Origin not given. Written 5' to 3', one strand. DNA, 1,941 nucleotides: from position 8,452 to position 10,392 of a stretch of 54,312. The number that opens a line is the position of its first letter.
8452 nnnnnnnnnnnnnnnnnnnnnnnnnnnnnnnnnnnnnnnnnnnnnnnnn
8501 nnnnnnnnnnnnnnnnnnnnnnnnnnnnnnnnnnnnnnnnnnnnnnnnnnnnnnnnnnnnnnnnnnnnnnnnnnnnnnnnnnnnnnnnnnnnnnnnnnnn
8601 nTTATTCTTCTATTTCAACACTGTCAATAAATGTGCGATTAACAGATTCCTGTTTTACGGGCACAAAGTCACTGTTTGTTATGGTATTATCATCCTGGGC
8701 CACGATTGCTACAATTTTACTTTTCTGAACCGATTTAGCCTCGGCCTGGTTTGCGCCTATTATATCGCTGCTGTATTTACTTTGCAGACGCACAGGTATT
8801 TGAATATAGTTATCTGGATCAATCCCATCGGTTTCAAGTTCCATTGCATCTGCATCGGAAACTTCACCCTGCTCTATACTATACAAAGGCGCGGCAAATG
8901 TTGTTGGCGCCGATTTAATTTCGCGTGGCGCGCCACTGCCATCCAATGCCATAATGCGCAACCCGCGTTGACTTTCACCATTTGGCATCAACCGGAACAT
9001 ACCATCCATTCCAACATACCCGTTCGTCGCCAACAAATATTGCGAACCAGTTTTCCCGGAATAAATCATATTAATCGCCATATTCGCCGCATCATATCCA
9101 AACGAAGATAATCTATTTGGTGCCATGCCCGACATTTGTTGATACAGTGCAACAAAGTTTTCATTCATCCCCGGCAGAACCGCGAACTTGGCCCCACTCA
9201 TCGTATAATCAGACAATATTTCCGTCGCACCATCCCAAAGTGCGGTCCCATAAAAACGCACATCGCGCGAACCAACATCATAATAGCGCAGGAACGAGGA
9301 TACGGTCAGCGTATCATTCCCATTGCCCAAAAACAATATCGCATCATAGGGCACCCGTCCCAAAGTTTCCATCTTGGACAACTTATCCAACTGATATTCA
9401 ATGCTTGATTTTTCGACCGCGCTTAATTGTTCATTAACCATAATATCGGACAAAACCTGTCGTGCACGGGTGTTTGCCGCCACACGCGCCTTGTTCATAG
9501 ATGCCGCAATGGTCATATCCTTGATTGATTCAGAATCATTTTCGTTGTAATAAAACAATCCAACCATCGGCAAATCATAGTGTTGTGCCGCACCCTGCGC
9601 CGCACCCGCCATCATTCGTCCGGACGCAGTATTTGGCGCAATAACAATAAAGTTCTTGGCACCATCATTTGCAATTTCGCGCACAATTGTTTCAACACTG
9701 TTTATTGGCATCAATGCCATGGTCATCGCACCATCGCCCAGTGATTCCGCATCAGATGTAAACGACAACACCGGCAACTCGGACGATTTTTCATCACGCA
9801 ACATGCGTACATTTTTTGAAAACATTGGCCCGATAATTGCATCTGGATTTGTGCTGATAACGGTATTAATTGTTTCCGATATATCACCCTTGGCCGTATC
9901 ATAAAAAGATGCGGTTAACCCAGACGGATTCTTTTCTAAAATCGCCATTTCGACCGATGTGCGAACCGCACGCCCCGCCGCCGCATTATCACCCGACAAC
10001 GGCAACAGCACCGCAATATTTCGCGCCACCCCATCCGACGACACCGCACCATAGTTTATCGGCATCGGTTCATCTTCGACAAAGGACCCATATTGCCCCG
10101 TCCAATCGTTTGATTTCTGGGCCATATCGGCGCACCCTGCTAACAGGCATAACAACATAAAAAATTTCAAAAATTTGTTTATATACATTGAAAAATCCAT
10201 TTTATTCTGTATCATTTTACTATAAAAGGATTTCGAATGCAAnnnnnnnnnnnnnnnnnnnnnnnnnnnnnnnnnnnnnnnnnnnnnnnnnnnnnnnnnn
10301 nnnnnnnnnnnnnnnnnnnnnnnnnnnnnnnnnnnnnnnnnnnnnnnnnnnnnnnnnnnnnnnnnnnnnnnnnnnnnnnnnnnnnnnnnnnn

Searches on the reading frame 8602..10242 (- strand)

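Call 27: search_protein_families(library=pfam, proteins=[window:8602-10242:-], max_evalue=0.001)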
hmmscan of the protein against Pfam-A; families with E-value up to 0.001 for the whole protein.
window:8602-10242:- (546 aa): 2 families
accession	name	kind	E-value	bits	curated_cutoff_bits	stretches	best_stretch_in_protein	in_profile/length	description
PF04348.19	LppC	-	8.7e-13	48.1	28.8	1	75-234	220-385/563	LppC putative lipoprotein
PF13458.12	Peripla_BP_6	-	4.8e-10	40.1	31.7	1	75-392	3-292/343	Periplasmic binding protein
